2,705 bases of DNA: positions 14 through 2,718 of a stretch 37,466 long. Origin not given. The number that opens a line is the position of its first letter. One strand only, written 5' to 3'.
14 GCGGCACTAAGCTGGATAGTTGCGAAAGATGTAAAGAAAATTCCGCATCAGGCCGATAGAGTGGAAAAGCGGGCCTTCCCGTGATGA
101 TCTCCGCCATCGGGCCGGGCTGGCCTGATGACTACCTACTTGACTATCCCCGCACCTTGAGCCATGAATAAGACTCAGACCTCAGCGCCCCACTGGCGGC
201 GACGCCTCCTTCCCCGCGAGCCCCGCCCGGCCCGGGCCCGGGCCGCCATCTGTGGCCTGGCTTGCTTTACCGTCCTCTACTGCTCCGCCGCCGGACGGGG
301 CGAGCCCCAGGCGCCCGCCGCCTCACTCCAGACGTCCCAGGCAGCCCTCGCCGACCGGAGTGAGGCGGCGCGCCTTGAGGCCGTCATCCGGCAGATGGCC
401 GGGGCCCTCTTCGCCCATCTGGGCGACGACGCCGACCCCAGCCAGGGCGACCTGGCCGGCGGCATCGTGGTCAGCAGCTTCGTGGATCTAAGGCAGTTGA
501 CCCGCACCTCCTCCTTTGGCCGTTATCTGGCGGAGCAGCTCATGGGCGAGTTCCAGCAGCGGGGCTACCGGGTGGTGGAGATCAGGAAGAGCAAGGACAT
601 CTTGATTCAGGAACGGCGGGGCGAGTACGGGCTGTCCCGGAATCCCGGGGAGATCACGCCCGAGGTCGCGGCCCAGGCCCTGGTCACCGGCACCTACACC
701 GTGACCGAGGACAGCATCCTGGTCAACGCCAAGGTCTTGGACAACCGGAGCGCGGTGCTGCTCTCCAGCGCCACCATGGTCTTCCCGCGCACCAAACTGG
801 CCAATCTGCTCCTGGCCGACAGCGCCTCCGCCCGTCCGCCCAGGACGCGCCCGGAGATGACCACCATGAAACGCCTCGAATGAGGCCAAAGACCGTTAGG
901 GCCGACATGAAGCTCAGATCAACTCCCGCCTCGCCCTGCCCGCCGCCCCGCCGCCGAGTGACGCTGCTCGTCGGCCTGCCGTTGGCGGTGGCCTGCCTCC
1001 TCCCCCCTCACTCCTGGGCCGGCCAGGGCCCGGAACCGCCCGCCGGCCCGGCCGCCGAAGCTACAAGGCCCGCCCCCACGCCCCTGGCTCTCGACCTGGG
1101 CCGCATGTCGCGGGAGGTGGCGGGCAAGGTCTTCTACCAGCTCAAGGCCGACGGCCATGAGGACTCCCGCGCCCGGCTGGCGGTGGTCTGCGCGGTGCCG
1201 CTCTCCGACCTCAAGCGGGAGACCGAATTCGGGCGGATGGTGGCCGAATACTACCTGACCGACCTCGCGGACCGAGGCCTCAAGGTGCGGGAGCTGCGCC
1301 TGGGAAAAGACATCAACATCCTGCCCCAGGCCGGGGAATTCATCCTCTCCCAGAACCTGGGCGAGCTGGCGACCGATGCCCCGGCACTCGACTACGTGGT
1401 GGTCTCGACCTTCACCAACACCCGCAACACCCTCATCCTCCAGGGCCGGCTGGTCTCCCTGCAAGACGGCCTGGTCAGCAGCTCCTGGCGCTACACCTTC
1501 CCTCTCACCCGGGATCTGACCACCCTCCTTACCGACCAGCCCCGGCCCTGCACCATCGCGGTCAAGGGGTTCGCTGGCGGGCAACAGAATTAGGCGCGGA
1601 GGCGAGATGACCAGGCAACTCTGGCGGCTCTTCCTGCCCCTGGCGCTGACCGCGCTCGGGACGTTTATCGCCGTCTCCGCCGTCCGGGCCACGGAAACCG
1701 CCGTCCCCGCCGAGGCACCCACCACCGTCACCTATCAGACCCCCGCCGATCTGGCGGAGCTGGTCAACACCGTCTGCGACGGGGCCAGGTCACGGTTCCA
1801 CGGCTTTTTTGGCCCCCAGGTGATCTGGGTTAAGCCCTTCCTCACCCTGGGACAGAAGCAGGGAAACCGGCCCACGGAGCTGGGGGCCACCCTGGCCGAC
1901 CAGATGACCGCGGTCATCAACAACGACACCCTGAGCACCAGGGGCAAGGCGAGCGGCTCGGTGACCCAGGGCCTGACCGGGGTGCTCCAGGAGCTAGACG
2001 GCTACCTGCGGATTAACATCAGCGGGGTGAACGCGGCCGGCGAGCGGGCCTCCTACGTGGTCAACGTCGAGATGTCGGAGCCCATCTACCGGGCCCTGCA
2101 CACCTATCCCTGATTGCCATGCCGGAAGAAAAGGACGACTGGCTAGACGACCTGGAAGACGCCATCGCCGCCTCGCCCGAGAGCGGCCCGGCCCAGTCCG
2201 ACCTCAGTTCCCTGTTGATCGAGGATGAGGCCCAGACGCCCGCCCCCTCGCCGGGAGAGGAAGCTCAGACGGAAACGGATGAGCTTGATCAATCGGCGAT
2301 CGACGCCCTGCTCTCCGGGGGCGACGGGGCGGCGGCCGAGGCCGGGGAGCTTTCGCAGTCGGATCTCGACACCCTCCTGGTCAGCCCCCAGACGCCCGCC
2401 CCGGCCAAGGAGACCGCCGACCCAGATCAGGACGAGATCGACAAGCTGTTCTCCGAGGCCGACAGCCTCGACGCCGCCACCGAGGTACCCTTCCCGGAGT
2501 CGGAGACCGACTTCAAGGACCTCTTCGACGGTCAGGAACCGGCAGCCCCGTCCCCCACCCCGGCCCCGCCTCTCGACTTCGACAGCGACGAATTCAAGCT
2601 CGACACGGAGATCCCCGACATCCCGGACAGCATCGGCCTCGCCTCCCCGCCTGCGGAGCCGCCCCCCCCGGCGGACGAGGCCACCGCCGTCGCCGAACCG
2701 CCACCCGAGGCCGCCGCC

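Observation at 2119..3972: Membrane protein with four FliM-N-terminus-like CheY-P docking motifs fused to periplasmic Ig/PKD domains: a possible non-flagellar chemotaxis output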

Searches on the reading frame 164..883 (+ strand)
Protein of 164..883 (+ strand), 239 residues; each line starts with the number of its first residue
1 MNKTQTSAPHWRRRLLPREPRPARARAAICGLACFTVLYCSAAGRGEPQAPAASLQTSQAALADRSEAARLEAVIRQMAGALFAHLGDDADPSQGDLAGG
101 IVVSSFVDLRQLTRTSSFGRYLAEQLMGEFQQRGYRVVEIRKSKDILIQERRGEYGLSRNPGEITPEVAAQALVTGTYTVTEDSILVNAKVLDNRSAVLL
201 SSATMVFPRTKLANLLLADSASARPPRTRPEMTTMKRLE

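Call 3: search_protein_families(library=pfam, proteins=[window:164-883:+], max_evalue=1)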
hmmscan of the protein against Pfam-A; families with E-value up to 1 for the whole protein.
window:164-883:+ (239 aa): 2 families
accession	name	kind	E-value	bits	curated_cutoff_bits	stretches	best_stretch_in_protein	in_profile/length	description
PF17680.6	FlgO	-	4.7e-35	120.7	22.6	1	77-211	2-129/130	FlgO protein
PF04390.17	LptE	-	0.18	12.9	23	0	116-221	14-98/118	Lipopolysaccharide-assembly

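Call 4: search_protein_families(library=ncbifam, proteins=[window:164-883:+], max_evalue=1)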
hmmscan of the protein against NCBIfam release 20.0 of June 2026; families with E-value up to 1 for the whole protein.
window:164-883:+ (239 aa): 1 family
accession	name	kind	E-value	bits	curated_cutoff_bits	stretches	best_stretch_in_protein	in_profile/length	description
NF003094.0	PRK04017.1-5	equivalog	0.18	11.9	124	1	111-148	71-107/128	hypothetical protein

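Call 27: search_solved_structures(query=window:164-883:+, max_evalue=1)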
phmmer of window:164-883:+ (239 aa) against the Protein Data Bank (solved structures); distinct sequences matched with E-value up to 1: 6.
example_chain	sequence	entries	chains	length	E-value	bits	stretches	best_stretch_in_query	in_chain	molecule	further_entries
9yfg_Hb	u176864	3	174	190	3.6e-13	52.7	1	101-213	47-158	FlgO domain-containing protein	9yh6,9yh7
9yds_Ab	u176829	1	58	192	3.7e-13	52.6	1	101-213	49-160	FlgO domain-containing protein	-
6nt6_A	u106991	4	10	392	0.094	15.4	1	13-61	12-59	Stimulator of interferon genes protein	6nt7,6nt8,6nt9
8ik0_A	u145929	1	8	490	0.16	14.6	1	13-59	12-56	Stimulator of interferon genes protein,Immune protein Tsi3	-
8dx4_A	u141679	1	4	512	0.48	13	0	33-98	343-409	Maltodextrin-binding protein,Putative pilin protein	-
7t31_A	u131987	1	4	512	0.48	13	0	33-98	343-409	Maltose/maltodextrin-binding periplasmic protein,Putative pilin protein chimera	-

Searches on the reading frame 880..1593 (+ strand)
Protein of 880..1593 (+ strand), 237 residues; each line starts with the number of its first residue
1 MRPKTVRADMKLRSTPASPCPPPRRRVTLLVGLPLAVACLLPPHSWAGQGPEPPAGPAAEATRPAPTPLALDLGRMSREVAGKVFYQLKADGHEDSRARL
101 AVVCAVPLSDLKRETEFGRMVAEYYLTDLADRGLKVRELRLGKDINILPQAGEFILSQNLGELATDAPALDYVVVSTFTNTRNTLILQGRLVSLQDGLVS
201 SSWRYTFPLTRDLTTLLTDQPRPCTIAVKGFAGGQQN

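Call 3: search_protein_families(library=pfam, proteins=[window:880-1593:+], max_evalue=1)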
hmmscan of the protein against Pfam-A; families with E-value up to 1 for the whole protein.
window:880-1593:+ (237 aa): 1 family
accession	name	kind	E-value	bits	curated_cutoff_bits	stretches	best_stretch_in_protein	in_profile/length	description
PF17680.6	FlgO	-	1.5e-23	83.5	22.6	1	86-211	9-129/130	FlgO protein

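Call 4: search_protein_families(library=ncbifam, proteins=[window:880-1593:+], max_evalue=1)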
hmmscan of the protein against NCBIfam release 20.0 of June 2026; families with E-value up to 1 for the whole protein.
window:880-1593:+ (237 aa): 0 families

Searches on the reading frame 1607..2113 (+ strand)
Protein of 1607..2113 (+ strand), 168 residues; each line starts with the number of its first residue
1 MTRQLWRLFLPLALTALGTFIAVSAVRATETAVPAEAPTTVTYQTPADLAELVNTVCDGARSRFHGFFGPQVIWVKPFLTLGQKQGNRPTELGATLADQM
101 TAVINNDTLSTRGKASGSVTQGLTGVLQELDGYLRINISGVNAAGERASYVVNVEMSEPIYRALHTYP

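Call 3: search_protein_families(library=pfam, proteins=[window:1607-2113:+], max_evalue=1)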
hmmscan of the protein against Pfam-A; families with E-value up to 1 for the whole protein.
window:1607-2113:+ (168 aa): 0 families

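Call 4: search_protein_families(library=ncbifam, proteins=[window:1607-2113:+], max_evalue=1)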
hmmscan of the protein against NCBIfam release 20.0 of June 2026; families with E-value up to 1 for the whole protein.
window:1607-2113:+ (168 aa): 0 families

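Call 28: search_solved_structures(query=window:1607-2113:+, max_evalue=10)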
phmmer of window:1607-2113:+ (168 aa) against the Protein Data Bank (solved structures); distinct sequences matched with E-value up to 10: 0.

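Call 62: search_protein_families(library=pfam, alignment_id=A7, max_evalue=10)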
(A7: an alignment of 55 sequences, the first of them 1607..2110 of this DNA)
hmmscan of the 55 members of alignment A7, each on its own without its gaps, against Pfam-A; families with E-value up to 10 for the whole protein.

A. member 1, window:1607-2110:+ (168 aa): 0 families

B. families by the number of members that match (of 55 scanned): 12 families
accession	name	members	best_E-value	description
PF10228.14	HPF1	8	0.0033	Histone PARylation factor 1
PF04535.17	CASP_dom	2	0.0018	Casparian strip membrane protein domain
PF06724.16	DUF1206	1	0.03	Domain of Unknown Function (DUF1206)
PF08886.16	GshA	1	0.046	Glutamate-cysteine ligase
PF20115.4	DUF6505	1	0.049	Family of unknown function (DUF6505)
PF20178.3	ToxA_N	1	0.096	Dermonecrotic toxin, N-terminal domain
PF02955.21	GSH-S_ATP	1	0.1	Prokaryotic glutathione synthetase, ATP-grasp domain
PF23395.1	SAM_6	1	0.15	SAM-like domain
PF06379.18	RhaT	1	0.16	L-rhamnose-proton symport protein (RhaT)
PF23038.1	KOW6_SPT51-2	1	0.19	Transcription elongation factor SPT5 homolog 1/2, KOW6 domain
PF03872.18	RseA_N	1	0.28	Anti sigma-E protein RseA, N-terminal domain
PF15675.10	CLLAC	1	1.9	CLLAC-motif containing domain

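Call 63: search_solved_structures(query=A7, max_evalue=10, show_alignments=2)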
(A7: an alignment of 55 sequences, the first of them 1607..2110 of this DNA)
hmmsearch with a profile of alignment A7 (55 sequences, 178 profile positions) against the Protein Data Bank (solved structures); distinct sequences matched with E-value up to 10: 1.
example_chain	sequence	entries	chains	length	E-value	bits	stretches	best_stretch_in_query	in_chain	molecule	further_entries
2r62_A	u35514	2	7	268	0.95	12.5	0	105-140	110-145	Cell division protease ftsH homolog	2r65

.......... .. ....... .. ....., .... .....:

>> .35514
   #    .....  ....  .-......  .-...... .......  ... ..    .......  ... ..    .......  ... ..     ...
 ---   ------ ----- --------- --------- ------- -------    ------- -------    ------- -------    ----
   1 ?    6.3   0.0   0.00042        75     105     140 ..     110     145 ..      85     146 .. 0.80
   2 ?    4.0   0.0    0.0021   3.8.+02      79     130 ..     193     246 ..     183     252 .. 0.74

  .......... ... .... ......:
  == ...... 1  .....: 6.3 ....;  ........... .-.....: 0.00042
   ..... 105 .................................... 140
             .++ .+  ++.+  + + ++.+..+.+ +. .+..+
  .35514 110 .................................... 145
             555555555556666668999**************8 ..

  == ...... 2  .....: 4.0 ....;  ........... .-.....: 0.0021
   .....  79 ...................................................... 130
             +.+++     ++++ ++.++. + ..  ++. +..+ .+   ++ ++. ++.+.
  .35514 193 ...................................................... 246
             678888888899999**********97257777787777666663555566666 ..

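Call 102: predict_structure(protein=window:1607-2110:+)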
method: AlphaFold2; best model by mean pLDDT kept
length: 168 residues; sequences in the alignment: 1
mean_pLDDT: 55.0   pTM: 0.47
mean pLDDT of the five models: 55.0, 44.6, 41.8, 38.9, 33.9
residues with pLDDT >= 90: 0; 70-90: 0; 50-70: 112; < 50: 56
segments of 3 or more residues with pLDDT < 50: 23-42, 71-89, 108-122
pLDDT, mean of each block of 10 residues (from residue 1): 66 61 44 40 57 64 56 38 44 63 52 43 58 66 62 64 57
secondary structure, 60 per line:
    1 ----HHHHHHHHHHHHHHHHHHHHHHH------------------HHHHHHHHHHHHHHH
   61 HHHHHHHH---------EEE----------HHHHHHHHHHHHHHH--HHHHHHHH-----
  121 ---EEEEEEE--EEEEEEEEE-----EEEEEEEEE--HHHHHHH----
elements in order: H5-27 H46-68 E78-80 H91-105 H108-115 E124-130 E133-141 E147-155 H158-164

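Call 105: fold_search(model_id=the predicted structure, library=pdb)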
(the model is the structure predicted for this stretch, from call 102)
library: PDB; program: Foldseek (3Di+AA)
matches with E <= 10: 1393; with E <= 0.001: 0
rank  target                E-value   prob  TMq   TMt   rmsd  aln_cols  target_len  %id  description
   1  7vbx                  2.5e-03  0.96  0.25  0.15   9.2        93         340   14  Crystal structure of human pyruvate dehydrogenase kinase 2 in complex with compound 20 (released 2022-02-16)
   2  7eas                  2.5e-03  0.96  0.25  0.14   9.2        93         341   14  Crystal structure of human pyruvate dehydrogenase kinase 2 in complex with compound 2 (released 2021-08-04)
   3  9m3r                  3.4e-03  0.96  0.25  0.14   9.1        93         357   14  Crystal structure of human pyruvate dehydrogenase kinase isoform 1 in complex with ATP competitive inhibitor 29 (released 2025-06-25)
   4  8zm1                  3.9e-03  0.95  0.25  0.15   9.2        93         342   14  Structure of human pyruvate dehydrogenase kinase 2 complexed with compound 6 (released 2024-06-19)
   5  4mp7                  4.7e-03  0.94  0.25  0.14   9.1        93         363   14  Crystal structure of pyruvate dehydrogenase kinase isoform 2 in complex with inhibitor PA7 (released 2014-01-01)
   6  6lio_A                4.7e-03  0.92  0.24  0.14   9.3        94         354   13  Crystal structure of human PDK2 complexed with GM67520 (released 2020-09-30)
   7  8zm2                  5.3e-03  0.92  0.25  0.14   9.2        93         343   14  Structure of human pyruvate dehydrogenase kinase 2 complexed with compound 16 (released 2024-06-19)
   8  5j6a                  5.3e-03  0.91  0.25  0.14   9.3        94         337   15  Crystal structure of pyruvate dehydrogenase kinase isoform 2 in complex with inhibitor PS46 (released 2017-01-25)
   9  6tn0                  5.3e-03  0.90  0.26  0.15   9.0        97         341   11  Rapid optimisation of fragments and hits to lead compounds from screening of crude reaction mixtures (released 2020-10-14)
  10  7ea0                  5.6e-03  0.93  0.25  0.14   9.1        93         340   14  Crystal structure of human pyruvate dehydrogenase kinase 2 in complex with compound 1 (released 2021-08-04)
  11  6tmq                  5.6e-03  0.92  0.25  0.15   9.2        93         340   14  Rapid optimisation of fragments and hits to lead compounds from screening of crude reaction mixtures (released 2020-10-14)
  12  2bu7                  5.6e-03  0.92  0.25  0.14   9.2        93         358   14  crystal structures of human pyruvate dehydrogenase kinase 2 containing physiological and synthetic ligands (released 2006-02-02)
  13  9m3u                  5.6e-03  0.82  0.26  0.15  12.2       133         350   12  Crystal structure of human pyruvate dehydrogenase kinase isoform 2 in complex with ATP competitive inhibitor 24 (released 2025-06-25)
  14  6lil_B                6.0e-03  0.92  0.25  0.15   9.2        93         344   14  Crystal structure of human PDK2 complexed with an allosteric inhibitor compound 8c (released 2020-09-30)
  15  2pnr_A                6.0e-03  0.57  0.24  0.14  17.4       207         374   10  Crystal Structure of the asymmetric Pdk3-l2 Complex (released 2007-08-21)
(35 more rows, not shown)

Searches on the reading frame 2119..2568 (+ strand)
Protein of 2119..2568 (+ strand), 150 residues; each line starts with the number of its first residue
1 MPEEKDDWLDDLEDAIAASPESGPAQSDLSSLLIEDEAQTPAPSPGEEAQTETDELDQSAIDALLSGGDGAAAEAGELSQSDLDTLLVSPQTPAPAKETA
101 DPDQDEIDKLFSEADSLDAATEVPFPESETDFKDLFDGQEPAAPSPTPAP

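Call 45: search_protein_representatives(protein=window:2119-2568:+)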
Query: 150 residues. Proteins with E-value up to 0.001 (for the whole library): 17; up to 1e-10: 8; up to 1e-30: 2. The best 17 are listed.
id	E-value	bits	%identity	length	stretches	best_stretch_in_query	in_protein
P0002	7.1e-68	243.9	87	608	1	1-150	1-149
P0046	5.1e-44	166.5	70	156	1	1-146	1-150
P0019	2.1e-19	86.7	49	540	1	3-145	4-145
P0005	1.0e-14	71.5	51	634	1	3-143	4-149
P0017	2.8e-14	70.1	55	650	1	1-150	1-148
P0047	2.2e-13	67.2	44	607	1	3-144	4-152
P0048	5.0e-13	66.1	49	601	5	44-87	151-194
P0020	9.8e-12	61.9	46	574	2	3-146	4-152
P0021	5.6e-10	56.2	48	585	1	4-143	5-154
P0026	5.1e-09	53.0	54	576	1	3-135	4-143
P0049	7.6e-09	52.5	41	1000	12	52-114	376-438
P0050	1.5e-07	48.3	51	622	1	3-139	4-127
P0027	2.0e-05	41.4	54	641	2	48-140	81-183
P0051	2.8e-05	40.9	43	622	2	43-139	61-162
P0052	5.6e-05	40.0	44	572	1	68-139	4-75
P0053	2.1e-04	38.1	43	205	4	49-87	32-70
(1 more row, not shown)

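Call 47: search_protein_families(library=pfam, proteins=[P0049, P0053], max_evalue=1)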
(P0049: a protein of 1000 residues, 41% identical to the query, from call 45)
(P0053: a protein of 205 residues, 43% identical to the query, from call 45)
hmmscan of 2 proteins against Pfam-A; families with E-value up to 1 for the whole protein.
P0049 (1000 aa): 4 families
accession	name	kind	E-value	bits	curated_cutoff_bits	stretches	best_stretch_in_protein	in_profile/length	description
PF20787.2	SPP1_GP23-1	-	0.0002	21.7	27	0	761-772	29-40/47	SPP1 phage GP23.1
PF24190.1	OB_RNR_2nd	-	0.18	12.6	27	0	862-886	20-44/67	Ribonuclease R second OB domain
PF25718.1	Mycobacteriophage_73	-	0.49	11.3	27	0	372-388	44-60/85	Mycobacteriophage L5 gene 73 protein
PF23768.1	DUF7167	-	0.82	10.3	24.4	0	372-388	14-30/60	Domain of unknown function (DUF7167)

P0053 (205 aa): 3 families
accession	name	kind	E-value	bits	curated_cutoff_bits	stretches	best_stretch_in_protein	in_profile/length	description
PF25704.1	AcrF2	-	0.36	11.6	27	0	39-71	53-85/90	Anti-CRISPR protein AcrF2 protein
PF04604.19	L_biotic_typeA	-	0.44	10.9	21.7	0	61-74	15-28/50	Type-A lantibiotic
PF20859.2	RHA1_ro05818_N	-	0.53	10.8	27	0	88-101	21-34/58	Hypothetical protein RHA1_ro05818, N-terminal helical domain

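Call 48: find_encoding_contigs(protein=P0049, flank=10000, max_places=3)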
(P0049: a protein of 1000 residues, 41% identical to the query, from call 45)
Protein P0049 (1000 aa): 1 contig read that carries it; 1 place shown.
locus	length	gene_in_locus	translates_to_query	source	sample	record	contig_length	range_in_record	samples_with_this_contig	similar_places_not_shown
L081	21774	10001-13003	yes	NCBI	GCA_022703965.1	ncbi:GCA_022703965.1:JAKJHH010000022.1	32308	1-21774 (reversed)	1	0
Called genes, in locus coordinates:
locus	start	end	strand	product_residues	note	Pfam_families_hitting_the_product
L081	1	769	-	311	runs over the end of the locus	PF00005:ABC_tran, PF13175:AAA_15 (faint), PF13304:AAA_21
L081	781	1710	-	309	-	PF25973:BSH_CzcB (weak), PF25881:HH_YBHG (weak)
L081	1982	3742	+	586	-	PF00512:HisKA, PF02518:HATPase_c, PF00072:Response_reg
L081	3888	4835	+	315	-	PF08668:HDOD, PF01966:HD (weak)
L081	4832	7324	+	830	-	PF01590:GAF (faint), PF00512:HisKA, PF02518:HATPase_c, PF00072:Response_reg, PF01627:Hpt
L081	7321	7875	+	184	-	PF01035:DNA_binding_1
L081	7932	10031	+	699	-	PF01973:MptE-like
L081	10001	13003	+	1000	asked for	-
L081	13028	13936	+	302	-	-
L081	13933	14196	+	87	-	-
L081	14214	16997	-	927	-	PF08487:VIT (weak)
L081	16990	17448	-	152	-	PF09721:Exosortase_EpsH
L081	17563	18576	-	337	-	PF02826:2-Hacid_dh_C, PF01262:AlaDh_PNT_C (weak)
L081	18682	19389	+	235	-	PF00483:NTP_transferase, PF12804:NTP_transf_3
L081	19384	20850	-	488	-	PF02310:B12-binding, PF04055:Radical_SAM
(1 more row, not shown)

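Call 72: find_encoding_contigs(protein=P0053, flank=10000, max_places=3)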
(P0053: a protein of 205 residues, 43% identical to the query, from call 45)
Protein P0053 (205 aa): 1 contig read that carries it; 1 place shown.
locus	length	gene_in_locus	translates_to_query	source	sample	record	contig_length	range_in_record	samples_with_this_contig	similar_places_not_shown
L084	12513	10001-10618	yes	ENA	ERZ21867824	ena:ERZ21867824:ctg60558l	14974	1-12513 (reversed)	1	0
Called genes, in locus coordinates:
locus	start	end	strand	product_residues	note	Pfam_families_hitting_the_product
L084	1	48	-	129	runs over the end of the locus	PF00448:SRP54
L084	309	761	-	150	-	-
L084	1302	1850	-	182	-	PF00771:FHIPEP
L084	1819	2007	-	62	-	-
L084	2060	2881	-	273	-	PF00771:FHIPEP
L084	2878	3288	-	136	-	PF01312:Bac_export_2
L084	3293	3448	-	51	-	-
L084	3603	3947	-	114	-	PF01312:Bac_export_2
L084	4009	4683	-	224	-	PF01311:Bac_export_1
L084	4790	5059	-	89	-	PF01313:Bac_export_3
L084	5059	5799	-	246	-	PF00813:FliP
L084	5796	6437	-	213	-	PF04347:FliO (weak)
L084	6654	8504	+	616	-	PF01973:MptE-like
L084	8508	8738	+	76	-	-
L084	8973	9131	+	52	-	-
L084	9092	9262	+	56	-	-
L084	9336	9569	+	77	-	-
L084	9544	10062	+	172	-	-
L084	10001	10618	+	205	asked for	-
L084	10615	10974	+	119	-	PF00072:Response_reg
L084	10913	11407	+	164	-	PF13487:HD_5 (weak)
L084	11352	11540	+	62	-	PF13487:HD_5 (weak)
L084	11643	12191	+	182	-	PF08447:PAS_3 (weak)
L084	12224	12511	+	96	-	?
